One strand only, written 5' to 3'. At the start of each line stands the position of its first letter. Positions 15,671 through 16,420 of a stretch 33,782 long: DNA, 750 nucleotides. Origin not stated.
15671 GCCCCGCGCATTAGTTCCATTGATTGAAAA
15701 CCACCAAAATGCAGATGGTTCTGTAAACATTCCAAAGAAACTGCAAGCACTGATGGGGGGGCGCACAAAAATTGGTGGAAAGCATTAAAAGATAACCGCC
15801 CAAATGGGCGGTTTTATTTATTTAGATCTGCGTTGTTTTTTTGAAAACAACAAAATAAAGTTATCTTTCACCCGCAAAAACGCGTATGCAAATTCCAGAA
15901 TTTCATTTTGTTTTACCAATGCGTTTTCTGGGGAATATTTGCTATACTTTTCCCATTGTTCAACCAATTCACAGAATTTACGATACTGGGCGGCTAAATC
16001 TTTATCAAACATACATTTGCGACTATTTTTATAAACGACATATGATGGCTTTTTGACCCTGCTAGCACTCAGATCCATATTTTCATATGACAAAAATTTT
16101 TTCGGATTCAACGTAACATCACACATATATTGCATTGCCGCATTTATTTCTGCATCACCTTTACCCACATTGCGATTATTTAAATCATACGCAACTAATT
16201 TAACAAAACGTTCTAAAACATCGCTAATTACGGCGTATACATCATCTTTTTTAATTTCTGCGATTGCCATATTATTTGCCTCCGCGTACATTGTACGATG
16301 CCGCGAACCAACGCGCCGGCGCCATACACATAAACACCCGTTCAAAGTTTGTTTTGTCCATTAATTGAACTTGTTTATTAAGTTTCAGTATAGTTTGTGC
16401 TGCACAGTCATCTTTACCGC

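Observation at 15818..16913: Self-contained two-gene orphan cassette wedged between serS and typA (top candidate for an undescribed system)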

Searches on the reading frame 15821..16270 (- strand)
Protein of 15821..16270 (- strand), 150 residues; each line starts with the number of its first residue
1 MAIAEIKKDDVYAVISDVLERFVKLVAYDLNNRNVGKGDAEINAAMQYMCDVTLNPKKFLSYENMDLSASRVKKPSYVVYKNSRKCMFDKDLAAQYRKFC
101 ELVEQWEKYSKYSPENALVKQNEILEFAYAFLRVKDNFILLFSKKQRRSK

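Call 4: search_protein_families(library=pfam, proteins=[window:15821-16270:-], max_evalue=1)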
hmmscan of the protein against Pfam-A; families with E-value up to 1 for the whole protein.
window:15821-16270:- (150 aa): 0 families

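Call 5: search_protein_families(library=padloc, proteins=[window:15821-16270:-], max_evalue=1)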
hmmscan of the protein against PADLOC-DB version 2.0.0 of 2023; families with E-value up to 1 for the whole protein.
window:15821-16270:- (150 aa): 0 families
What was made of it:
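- On Known anti-phage defence systems (PADLOC-DB v2): No families for ORF1 or ORF2 (call 5).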

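Call 6: search_protein_families(library=ncbifam, proteins=[window:15821-16270:-], max_evalue=1)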
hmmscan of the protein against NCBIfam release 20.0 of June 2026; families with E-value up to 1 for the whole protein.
window:15821-16270:- (150 aa): 1 family
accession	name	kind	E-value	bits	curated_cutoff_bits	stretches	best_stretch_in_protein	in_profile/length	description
NF010032.0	PRK13507.1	equivalog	0.098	10.7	938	1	13-63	232-283/587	formate--tetrahydrofolate ligase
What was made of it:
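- On Type II toxin-antitoxin module: No such domain was found (calls 4, 6).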

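Call 7: search_protein_families(library=phrogs, proteins=[window:15821-16270:-], max_evalue=1)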
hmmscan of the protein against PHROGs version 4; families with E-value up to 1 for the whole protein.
window:15821-16270:- (150 aa): 2 families
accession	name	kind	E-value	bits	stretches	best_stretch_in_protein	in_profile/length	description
phrog_26205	-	unknown function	0.034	15.5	1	57-99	21-63/64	-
phrog_4262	-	unknown function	0.23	12.7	1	44-85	63-104/111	-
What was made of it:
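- Checked: No curated family hit was found (calls 4-7).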

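Call 9: find_homologous_proteins(query=window:15821-16270:-, max_evalue=0.001)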
Query window:15821-16270:- (150 aa): 3 proteins with E <= 0.001 among 31 candidates.
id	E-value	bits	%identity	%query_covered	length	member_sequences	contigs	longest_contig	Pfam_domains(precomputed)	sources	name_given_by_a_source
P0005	7.1e-91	319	99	100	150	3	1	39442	-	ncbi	-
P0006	5.2e-67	242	75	100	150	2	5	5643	-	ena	-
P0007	3.9e-34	136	76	57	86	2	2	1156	-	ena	-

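Call 10: find_encoding_contigs(protein=P0006, flank=10000, max_places=6)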
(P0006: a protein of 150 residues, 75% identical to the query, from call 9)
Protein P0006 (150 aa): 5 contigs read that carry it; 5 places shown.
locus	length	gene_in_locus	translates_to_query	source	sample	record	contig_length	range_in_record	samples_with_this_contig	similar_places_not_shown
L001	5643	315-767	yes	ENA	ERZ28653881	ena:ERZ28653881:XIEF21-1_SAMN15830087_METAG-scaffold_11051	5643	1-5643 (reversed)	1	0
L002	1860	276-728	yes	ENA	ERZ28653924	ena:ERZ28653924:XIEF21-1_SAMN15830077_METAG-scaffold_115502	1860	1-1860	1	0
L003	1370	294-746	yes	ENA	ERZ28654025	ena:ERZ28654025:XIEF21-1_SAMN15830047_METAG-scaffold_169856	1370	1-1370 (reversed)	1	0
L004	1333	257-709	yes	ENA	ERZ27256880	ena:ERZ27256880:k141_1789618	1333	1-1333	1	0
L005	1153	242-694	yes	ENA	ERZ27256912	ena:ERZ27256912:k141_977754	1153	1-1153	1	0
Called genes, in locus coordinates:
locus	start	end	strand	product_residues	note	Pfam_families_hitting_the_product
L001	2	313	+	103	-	?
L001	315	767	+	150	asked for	-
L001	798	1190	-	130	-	PF00587:tRNA-synt_2b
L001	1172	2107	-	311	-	-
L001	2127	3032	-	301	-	PF01266:DAO (faint), PF03486:HI0933_like (faint), PF07992:Pyr_redox_2, PF13738:Pyr_redox_3, PF00070:Pyr_redox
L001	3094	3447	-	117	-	PF00226:DnaJ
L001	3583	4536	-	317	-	PF02899:Phage_int_SAM_1, PF00589:Phage_integrase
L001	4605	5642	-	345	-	?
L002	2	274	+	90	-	?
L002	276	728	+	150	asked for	-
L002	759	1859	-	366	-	?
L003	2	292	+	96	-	?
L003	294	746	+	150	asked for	-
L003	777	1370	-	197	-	?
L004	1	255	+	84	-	?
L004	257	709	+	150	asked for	-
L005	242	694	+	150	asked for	-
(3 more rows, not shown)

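Call 37: search_solved_structures(query=A3, max_evalue=10)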
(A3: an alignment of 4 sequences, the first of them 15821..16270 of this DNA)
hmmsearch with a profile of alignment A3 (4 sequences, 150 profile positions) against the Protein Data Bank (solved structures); distinct sequences matched with E-value up to 10: 0.

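Call 39: predict_structure(alignment_id=A3)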
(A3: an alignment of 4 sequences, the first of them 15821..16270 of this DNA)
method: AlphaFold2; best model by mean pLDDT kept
length: 150 residues; sequences in the alignment: 4
mean_pLDDT: 68.0   pTM: 0.66
mean pLDDT of the five models: 68.0, 52.8, 48.9, 46.7, 43.1
residues with pLDDT >= 90: 0; 70-90: 85; 50-70: 35; < 50: 30
segments of 3 or more residues with pLDDT < 50: 1-3, 63-73, 137-150
pLDDT, mean of each block of 10 residues (from residue 1): 64 83 77 69 73 72 44 51 55 77 83 84 85 58 44
secondary structure, 60 per line:
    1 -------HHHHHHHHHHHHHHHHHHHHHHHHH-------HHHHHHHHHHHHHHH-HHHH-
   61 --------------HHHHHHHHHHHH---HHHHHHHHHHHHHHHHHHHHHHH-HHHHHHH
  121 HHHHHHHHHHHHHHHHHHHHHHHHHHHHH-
elements in order: H8-32 H40-54 H56-59 H75-86 H90-112 H114-149

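Call 44: find_related_loci(query=A2, collection=viral_contigs, flank=6000)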
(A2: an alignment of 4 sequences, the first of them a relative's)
Query A2 (150 aa) in viral_contigs; peptide patterns used: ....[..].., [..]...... (x = any residue, [..] = any of these).
21 stretches matched a pattern, but none encodes a relative of the query by tblastn (E <= 1e-3).

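Call 61: fold_search(model_id=the predicted structure, library=pdb)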
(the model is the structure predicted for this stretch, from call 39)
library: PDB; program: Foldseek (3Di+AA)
matches with E <= 10: 178; with E <= 0.001: 0
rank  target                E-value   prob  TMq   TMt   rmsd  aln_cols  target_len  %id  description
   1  7n4z_A                9.8e-01  0.13  0.24  0.21  13.6       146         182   16  Complex structure of NOS4 with noscapine (released 2022-06-29)
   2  7n54_C                1.2e+00  0.12  0.24  0.21  13.5       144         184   14  Complex structure of GLAU4 with glaucine (released 2022-06-29)
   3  6wiv_B                1.5e+00  0.09  0.21  0.06  16.7       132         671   12  Structure of human GABA(B) receptor in an inactive state (released 2020-07-01)
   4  7ae6_B                1.6e+00  0.20  0.33  0.34  16.1       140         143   11  Crystal structure of di-AMPylated HEPN(R102A) toxin (released 2020-12-30)
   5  6sss_F                1.6e+00  0.16  0.29  0.33  15.5       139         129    9  Crystal structure of Human Microsomal Glutathione S-Transferase 2 (released 2021-02-03)
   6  8snb_4Y               1.6e+00  0.15  0.30  0.17  19.7       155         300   10  atomic model of sea urchin sperm doublet microtubule (48-nm periodicity) (released 2023-06-28)
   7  9l42_A                1.6e+00  0.09  0.21  0.13  15.9       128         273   14  Cryo-EM structure of human histamine receptor H4R in complex with agonist histamine and Gi proteins (released 2025-10-22)
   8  6vq6_R                1.8e+00  0.08  0.23  0.18  17.5       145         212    8  Mammalian V-ATPase from rat brain - composite model of rotational state 1 bound to ADP and SidK (built from focused re (released 2020-03-18)
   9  1jmw                  2.0e+00  0.12  0.27  0.28   9.3       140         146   12  Propagating Conformational Changes Over Long (And Short) Distances (released 2001-08-15)
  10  5aiz                  2.0e+00  0.11  0.22  0.29  10.4       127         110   18  The PIAS-like coactivator Zmiz1 is a direct and selective cofactor of Notch1 in T-cell development and leukemia (released 2015-10-28)
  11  5cwo_A                2.2e+00  0.23  0.31  0.22  16.0       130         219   12  Crystal structure of de novo designed helical repeat protein DHR76 (released 2015-12-16)
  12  7xgg_A                2.2e+00  0.11  0.29  0.27  17.9       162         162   10  Crystal structure of BCL-xL in complex with computationally designed inhibitor protein (released 2022-07-20)
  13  2gs4_A                2.3e+00  0.15  0.32  0.31  13.0       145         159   12  The crystal structure of the E.coli stress protein YciF. (released 2006-10-17)
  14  7xge_C                2.3e+00  0.13  0.31  0.29  16.9       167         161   11  Crystal structure of MCL-1 in complex with computationally designed inhibitor protein (released 2022-07-20)
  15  3dct_A                2.3e+00  0.09  0.27  0.20  14.5       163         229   12  FXR with SRC1 and GW4064 (released 2008-08-12)
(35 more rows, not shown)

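Call 66: search_dna_similar(query=window:15821-16270:-, collection=plasmids, mode=protein, max_evalue=0.01)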
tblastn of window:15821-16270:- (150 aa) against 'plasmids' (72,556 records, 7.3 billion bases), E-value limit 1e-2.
No match.

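Call 68: search_dna_similar(query=window:15821-16270:-, collection=phages, mode=protein, max_evalue=0.01)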
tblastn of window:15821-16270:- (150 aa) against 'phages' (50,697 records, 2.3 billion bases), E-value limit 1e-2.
No match.

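Call 97: fold_search(model_id=the predicted structure, library=viral)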
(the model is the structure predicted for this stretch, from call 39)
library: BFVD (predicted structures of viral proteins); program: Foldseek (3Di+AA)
matches with E <= 10: 226; with E <= 0.001: 0
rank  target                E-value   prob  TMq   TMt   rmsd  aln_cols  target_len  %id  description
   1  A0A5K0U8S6            3.1e-01  0.16  0.23  0.20  16.1       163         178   11  Uncharacterized protein (Fragment) [Yasminevirus sp. GU-2018]
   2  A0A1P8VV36            4.8e-01  0.35  0.30  0.33  15.5       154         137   12  (no name in the UniProt tables at hand)
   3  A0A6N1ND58            5.3e-01  0.15  0.22  0.14  13.8       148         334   10  Uncharacterized protein [Tupanvirus deep ocean]
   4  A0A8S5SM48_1          8.6e-01  0.16  0.30  0.07  19.6       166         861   14  Tape measure domain protein [Myoviridae sp. ctPoO4]
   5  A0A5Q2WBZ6            9.6e-01  0.12  0.23  0.22  12.2       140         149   13  (no name in the UniProt tables at hand)
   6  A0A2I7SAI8            1.0e+00  0.14  0.26  0.28  13.8       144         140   11  (no name in the UniProt tables at hand)
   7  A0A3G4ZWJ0            1.1e+00  0.13  0.26  0.26  20.3       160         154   12  Uncharacterized protein [Faunusvirus sp.]
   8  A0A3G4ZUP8            1.3e+00  0.13  0.26  0.25  17.2       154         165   10  Uncharacterized protein [Barrevirus sp.]
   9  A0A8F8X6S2            1.4e+00  0.10  0.25  0.09  17.2       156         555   15  (no name in the UniProt tables at hand)
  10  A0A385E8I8            1.5e+00  0.10  0.22  0.25  18.5       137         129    7  (no name in the UniProt tables at hand)
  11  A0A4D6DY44            1.5e+00  0.10  0.25  0.18  17.7       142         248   13  Uncharacterized protein [Edwardsiella phage pEt-SU]
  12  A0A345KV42            1.6e+00  0.11  0.22  0.14  13.1       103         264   20  Hydrolase [Mycobacterium phage Aminay]
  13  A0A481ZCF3            1.7e+00  0.08  0.22  0.16  18.8       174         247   11  Uncharacterized protein [Pithovirus LCPAC304]
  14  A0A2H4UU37            1.8e+00  0.15  0.36  0.27  12.2       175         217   12  Uncharacterized protein [Bodo saltans virus]
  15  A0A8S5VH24            1.8e+00  0.10  0.26  0.23  21.5       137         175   11  Uncharacterized protein [Myoviridae sp. ctkfK18]
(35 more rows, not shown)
